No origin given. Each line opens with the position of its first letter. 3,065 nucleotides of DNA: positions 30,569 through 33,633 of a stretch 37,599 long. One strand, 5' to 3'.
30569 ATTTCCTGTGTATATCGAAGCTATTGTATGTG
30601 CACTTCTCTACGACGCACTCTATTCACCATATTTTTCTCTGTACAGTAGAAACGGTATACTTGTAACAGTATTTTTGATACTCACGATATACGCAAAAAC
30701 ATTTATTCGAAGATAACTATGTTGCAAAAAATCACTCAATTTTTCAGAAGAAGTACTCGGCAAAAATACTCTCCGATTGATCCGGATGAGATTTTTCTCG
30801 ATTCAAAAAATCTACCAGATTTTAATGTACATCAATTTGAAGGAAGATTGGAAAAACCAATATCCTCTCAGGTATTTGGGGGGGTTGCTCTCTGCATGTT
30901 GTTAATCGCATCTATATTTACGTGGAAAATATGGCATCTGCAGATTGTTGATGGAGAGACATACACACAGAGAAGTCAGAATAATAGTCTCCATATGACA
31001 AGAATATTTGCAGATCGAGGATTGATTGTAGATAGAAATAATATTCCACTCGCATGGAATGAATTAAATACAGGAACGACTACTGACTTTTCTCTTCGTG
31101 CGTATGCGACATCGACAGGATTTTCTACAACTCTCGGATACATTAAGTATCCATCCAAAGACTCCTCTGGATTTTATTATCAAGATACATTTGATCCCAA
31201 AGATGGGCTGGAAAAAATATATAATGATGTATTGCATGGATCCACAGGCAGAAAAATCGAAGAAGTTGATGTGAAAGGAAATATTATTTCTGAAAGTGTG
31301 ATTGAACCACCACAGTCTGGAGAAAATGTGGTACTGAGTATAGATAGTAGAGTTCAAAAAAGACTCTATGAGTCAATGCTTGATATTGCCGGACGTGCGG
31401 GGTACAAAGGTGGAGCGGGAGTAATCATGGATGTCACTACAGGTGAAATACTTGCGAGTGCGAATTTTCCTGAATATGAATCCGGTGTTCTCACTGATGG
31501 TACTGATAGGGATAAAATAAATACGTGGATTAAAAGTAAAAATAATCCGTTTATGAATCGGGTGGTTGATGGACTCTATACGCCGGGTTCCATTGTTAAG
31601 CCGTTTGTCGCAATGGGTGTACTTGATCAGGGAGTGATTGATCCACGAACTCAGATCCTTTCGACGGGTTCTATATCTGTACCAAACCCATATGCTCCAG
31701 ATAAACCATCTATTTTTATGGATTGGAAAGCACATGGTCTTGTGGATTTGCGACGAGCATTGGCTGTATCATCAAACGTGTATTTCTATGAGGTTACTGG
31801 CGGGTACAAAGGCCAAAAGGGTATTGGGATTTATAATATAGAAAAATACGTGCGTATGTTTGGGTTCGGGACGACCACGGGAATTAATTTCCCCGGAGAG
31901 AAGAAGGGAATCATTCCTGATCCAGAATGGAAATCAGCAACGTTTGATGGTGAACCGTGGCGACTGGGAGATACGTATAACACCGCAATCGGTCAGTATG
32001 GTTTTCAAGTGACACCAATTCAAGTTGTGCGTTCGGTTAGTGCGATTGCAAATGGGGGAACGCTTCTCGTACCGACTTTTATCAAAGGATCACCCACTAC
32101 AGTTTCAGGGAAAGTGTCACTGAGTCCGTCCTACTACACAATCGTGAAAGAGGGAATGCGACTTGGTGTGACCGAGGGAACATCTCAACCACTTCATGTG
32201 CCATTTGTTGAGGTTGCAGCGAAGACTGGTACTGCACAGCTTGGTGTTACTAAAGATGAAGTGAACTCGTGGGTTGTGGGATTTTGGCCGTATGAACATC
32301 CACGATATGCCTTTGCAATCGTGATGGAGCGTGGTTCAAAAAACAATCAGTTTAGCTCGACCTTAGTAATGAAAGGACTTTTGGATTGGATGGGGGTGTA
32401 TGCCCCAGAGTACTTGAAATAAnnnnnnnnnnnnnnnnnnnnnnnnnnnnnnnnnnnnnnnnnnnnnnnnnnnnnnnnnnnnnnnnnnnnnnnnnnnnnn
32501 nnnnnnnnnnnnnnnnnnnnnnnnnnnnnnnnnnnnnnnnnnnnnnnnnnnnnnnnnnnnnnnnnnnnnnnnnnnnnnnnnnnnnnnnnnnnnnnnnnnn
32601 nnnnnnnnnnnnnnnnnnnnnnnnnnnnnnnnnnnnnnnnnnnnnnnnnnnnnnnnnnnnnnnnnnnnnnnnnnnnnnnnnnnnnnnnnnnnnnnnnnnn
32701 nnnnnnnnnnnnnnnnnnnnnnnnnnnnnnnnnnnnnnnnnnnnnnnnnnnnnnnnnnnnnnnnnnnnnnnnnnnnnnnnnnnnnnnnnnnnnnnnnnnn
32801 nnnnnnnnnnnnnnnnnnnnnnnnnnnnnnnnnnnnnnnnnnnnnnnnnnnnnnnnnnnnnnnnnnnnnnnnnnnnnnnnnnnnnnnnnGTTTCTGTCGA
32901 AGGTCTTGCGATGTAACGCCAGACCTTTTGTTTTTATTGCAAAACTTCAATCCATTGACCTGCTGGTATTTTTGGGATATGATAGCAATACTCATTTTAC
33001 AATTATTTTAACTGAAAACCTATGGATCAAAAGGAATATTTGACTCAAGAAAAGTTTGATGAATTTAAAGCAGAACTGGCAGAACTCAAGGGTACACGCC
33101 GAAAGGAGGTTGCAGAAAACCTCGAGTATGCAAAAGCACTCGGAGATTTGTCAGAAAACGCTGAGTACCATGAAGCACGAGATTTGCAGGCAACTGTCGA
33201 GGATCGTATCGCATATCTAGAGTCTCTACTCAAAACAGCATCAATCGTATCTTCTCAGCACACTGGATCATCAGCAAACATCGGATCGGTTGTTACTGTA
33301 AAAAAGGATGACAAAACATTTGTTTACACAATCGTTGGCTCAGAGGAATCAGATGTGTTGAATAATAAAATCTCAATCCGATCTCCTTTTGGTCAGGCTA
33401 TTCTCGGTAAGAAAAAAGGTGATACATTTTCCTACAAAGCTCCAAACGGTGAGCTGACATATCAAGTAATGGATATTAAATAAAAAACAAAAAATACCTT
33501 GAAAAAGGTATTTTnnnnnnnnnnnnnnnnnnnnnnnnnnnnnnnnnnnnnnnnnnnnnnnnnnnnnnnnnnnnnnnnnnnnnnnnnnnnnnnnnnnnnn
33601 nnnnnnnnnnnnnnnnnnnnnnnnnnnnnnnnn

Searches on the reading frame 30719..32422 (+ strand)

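Call 68: search_protein_families(library=pfam, proteins=[window:30719-32422:+], max_evalue=0.0001)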
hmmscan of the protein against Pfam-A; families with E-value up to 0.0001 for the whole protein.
window:30719-32422:+ (567 aa): 2 families
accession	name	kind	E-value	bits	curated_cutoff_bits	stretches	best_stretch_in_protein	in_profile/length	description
PF00905.27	Transpeptidase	-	8.4e-56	189.8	22.1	1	232-548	1-291/299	Penicillin binding protein transpeptidase domain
PF03717.20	PBP_dimer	-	4.4e-10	40.7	24.4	1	125-193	106-179/180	Penicillin-binding Protein dimerisation domain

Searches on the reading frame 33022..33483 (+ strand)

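Call 68: search_protein_families(library=pfam, proteins=[window:33022-33483:+], max_evalue=0.0001)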
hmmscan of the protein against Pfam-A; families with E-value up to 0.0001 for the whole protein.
window:33022-33483:+ (153 aa): 2 families
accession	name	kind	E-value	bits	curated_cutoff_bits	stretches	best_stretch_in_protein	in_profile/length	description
PF01272.25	GreA_GreB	-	7.5e-25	87.2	26.9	1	84-153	5-76/77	Transcription elongation factor, GreA/GreB, C-term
PF03449.20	GreA_GreB_N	-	8.7e-23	80.8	24.5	1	6-75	2-71/71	Transcription elongation factor, N-terminal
